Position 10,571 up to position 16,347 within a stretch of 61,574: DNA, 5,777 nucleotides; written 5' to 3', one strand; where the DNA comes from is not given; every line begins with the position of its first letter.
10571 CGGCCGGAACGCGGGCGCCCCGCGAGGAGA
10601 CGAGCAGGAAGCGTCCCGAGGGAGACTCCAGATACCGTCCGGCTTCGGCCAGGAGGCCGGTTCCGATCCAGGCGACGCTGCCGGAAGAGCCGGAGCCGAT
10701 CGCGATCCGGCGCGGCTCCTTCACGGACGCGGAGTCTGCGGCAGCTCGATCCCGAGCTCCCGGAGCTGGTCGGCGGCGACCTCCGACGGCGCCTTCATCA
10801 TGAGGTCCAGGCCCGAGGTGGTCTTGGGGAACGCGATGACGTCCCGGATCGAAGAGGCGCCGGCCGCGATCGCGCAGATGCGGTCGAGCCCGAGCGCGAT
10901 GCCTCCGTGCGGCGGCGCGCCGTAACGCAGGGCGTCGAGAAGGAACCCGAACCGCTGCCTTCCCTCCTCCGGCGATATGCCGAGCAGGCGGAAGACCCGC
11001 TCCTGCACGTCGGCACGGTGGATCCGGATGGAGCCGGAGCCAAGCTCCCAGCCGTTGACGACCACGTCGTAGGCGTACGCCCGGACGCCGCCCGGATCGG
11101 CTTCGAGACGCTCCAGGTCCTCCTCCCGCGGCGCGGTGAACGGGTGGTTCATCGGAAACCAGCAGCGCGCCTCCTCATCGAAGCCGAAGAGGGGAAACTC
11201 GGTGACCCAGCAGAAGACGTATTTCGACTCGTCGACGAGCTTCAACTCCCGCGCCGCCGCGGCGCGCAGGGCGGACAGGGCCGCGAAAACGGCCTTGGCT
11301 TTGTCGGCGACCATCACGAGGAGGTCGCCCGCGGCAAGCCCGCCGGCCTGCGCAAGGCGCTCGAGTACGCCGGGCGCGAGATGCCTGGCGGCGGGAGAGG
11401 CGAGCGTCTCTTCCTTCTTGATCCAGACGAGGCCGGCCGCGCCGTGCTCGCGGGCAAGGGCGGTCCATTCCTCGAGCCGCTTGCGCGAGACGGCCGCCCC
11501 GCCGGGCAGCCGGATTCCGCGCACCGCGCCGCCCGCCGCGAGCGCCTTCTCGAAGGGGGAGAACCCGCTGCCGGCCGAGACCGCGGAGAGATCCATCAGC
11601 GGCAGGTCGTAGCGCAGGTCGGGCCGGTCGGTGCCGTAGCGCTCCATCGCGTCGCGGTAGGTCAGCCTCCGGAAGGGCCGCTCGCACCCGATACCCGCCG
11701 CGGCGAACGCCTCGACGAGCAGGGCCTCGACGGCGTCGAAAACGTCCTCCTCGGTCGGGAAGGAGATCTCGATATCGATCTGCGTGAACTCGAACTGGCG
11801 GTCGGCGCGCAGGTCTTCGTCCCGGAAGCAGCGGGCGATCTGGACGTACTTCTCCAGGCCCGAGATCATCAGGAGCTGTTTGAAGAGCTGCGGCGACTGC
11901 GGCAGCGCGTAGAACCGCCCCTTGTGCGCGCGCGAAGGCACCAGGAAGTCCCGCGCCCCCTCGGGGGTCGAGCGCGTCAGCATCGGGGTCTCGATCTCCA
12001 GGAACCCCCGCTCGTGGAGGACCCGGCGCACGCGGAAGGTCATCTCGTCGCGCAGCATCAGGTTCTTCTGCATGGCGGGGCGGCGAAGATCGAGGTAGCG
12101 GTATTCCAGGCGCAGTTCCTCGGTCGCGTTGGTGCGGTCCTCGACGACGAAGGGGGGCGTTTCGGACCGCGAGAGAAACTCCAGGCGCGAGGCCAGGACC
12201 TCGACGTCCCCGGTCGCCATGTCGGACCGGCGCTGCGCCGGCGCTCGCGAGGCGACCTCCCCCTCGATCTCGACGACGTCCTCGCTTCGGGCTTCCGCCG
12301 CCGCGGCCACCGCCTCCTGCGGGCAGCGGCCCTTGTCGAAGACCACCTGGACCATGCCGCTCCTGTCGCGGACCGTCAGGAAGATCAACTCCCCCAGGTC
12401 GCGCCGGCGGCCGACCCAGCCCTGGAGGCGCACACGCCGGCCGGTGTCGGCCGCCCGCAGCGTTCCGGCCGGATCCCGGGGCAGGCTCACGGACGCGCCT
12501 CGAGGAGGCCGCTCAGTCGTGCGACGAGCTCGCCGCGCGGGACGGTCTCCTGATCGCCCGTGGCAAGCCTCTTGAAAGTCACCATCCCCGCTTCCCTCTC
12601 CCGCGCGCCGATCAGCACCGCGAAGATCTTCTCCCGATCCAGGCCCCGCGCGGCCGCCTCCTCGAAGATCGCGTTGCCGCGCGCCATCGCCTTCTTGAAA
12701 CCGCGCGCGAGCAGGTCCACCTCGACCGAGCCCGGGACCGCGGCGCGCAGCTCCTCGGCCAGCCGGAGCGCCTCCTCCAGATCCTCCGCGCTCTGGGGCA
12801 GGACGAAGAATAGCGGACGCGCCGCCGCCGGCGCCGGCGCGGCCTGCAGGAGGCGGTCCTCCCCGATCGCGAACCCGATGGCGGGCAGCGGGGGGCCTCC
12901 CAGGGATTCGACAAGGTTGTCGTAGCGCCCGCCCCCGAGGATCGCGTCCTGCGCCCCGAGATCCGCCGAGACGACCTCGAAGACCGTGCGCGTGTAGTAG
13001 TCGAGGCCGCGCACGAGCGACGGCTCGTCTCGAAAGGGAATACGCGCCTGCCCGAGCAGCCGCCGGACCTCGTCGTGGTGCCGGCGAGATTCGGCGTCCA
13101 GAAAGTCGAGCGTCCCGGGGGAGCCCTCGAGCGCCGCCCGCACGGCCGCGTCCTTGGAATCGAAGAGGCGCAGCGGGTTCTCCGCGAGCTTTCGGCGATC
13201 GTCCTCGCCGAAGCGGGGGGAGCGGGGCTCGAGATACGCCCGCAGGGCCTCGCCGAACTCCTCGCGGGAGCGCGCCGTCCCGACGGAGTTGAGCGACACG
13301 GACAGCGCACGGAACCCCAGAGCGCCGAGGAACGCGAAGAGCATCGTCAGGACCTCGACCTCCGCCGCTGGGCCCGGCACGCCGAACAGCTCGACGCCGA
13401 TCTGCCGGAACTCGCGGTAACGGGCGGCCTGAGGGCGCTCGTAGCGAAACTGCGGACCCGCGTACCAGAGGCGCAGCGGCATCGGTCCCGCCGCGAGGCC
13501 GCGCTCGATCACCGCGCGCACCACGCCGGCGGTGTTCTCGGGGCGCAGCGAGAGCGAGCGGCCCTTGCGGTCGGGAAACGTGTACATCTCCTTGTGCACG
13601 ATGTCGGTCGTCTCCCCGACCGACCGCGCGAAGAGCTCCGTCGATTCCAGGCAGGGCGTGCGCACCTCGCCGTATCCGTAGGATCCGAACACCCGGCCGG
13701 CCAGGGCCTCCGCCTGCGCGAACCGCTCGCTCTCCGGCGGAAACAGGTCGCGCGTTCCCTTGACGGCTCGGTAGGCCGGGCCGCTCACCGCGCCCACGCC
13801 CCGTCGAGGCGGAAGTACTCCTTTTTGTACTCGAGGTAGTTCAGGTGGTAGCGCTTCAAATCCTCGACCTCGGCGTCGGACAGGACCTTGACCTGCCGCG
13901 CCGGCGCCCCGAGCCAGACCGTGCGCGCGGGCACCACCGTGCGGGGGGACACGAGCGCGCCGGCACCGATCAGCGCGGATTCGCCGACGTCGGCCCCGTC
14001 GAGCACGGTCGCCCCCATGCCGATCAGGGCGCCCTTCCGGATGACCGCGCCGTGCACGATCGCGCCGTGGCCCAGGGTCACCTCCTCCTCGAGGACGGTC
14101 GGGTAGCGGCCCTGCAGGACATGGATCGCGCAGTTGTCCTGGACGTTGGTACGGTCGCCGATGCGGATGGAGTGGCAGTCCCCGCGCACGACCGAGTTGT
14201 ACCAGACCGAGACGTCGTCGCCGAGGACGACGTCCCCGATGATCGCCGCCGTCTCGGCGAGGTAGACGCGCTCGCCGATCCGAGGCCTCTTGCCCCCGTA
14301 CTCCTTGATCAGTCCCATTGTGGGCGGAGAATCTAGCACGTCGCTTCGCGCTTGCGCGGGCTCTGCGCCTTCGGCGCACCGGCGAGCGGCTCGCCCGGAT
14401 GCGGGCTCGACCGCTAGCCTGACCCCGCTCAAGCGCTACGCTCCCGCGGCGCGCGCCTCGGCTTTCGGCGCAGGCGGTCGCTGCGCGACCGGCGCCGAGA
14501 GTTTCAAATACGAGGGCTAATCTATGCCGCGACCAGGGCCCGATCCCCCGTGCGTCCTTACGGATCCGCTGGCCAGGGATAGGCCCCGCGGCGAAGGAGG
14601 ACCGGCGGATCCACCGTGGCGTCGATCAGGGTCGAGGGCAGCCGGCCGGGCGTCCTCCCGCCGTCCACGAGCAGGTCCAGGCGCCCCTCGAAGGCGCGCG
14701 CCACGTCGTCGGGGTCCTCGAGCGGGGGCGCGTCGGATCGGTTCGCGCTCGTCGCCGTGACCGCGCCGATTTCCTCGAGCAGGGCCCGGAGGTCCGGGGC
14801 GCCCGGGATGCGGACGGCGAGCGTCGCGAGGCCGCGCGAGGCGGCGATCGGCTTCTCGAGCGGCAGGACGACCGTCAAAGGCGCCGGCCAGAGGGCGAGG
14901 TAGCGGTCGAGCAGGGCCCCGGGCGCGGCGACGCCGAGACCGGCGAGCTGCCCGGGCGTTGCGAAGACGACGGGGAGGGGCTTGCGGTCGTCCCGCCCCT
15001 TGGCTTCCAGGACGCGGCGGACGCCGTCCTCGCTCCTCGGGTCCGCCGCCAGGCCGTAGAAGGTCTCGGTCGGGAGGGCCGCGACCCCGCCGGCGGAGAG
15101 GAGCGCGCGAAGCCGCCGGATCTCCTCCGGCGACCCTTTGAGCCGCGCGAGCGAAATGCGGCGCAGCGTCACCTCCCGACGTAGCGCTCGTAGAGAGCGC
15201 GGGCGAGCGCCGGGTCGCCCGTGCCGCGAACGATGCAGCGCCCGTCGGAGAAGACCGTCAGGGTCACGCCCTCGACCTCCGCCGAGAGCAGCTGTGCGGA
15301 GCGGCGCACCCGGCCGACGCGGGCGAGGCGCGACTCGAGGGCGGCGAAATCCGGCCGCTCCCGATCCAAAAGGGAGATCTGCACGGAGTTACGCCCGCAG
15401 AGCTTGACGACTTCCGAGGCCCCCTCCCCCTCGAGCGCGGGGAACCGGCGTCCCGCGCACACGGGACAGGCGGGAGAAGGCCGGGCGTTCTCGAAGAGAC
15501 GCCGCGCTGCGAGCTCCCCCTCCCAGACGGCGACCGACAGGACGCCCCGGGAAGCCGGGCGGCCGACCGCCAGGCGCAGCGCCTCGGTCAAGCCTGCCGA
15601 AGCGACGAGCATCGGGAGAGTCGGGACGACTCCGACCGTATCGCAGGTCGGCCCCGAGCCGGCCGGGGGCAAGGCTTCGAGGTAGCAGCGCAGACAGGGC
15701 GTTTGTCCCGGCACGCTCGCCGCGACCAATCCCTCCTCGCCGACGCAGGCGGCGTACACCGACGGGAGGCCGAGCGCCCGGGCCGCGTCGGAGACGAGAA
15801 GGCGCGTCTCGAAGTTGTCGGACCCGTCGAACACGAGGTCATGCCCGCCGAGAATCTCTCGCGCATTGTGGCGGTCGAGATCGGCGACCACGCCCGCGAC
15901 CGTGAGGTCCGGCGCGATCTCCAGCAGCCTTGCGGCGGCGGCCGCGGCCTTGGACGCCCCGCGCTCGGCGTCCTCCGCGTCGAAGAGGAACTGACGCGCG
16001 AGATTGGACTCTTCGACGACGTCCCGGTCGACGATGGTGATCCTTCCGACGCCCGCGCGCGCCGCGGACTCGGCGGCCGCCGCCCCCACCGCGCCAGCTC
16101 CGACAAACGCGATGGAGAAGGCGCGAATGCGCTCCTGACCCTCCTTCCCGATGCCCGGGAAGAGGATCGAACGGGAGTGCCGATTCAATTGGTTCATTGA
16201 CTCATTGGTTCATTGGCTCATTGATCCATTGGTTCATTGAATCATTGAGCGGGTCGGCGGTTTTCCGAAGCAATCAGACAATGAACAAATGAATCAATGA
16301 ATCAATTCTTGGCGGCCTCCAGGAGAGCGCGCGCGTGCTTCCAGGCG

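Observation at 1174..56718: Almost every intergenic spacer is built from site-specific tandem 7-8 nt repeat arrays, often as inverted pairs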

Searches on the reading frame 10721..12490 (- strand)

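Call 75: search_protein_families(library=pfam, proteins=[window:10721-12490:-], max_evalue=0.00001)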
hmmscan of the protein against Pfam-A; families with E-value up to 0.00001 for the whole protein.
window:10721-12490:- (589 aa): 3 families
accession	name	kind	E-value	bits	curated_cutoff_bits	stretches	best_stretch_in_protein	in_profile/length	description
PF00152.25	tRNA-synt_2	-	4.1e-114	381.2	25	1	124-557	2-307/308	tRNA synthetases class II (D, K and N)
PF02938.19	GAD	-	4.8e-19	68.8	23.4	1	313-405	1-95/95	GAD domain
PF01336.31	tRNA_anti-codon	-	2.3e-13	50.3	27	1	20-104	1-73/75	OB-fold nucleic acid binding domain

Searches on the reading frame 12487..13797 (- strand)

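Call 75: search_protein_families(library=pfam, proteins=[window:12487-13797:-], max_evalue=0.00001)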
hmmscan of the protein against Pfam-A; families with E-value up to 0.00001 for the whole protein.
window:12487-13797:- (436 aa): 3 families
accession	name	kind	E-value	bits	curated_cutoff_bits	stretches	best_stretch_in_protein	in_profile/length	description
PF13393.11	tRNA-synt_His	-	2.7e-46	158.7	25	1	14-313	1-305/308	Histidyl-tRNA synthetase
PF00587.30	tRNA-synt_2b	-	1.2e-12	48.7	29.3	1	72-299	1-145/179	tRNA synthetase class II core domain (G, H, P, S and T)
PF03129.25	HGTP_anticodon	-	3.3e-06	27.6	21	0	340-429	15-92/94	Anticodon binding domain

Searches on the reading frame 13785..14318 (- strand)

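Call 75: search_protein_families(library=pfam, proteins=[window:13785-14318:-], max_evalue=0.00001)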
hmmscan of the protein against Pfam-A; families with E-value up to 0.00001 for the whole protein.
window:13785-14318:- (177 aa): 2 families
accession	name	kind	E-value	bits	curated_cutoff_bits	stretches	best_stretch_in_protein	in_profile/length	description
PF00132.30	Hexapep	-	2.8e-16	58.9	27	2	90-123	1-34/36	Bacterial transferase hexapeptide (six repeats)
PF25084.1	LbH_EIF2B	-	4.2e-06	27.1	54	0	16-120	8-102/105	EIF2B subunit epsilon LbH domain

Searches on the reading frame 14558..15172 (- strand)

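Call 75: search_protein_families(library=pfam, proteins=[window:14558-15172:-], max_evalue=0.00001)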
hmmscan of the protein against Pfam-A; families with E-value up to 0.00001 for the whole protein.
window:14558-15172:- (204 aa): 1 family
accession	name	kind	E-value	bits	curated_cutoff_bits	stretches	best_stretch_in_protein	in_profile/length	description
PF01300.24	Sua5_yciO_yrdC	-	2.1e-43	148.3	25.1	1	24-196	2-178/178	Telomere recombination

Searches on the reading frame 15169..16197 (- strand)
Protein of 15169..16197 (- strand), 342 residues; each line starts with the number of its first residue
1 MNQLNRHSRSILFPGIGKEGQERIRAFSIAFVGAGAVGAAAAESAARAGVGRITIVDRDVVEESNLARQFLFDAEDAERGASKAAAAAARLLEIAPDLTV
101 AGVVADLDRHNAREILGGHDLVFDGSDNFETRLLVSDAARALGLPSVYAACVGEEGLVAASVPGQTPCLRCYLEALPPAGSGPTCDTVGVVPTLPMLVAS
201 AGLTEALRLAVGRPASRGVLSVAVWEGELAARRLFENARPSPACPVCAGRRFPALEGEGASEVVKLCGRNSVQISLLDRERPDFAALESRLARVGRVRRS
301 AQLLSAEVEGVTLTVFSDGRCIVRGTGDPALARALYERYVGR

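Call 25: search_protein_families(library=pfam, proteins=[window:15169-16197:-], max_evalue=0.00001)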
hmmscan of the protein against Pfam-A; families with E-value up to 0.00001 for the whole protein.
window:15169-16197:- (342 aa): 1 family
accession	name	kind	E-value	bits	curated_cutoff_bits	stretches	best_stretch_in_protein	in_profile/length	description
PF00899.27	ThiF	-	5.5e-60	202.9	28.1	1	7-245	1-237/238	ThiF family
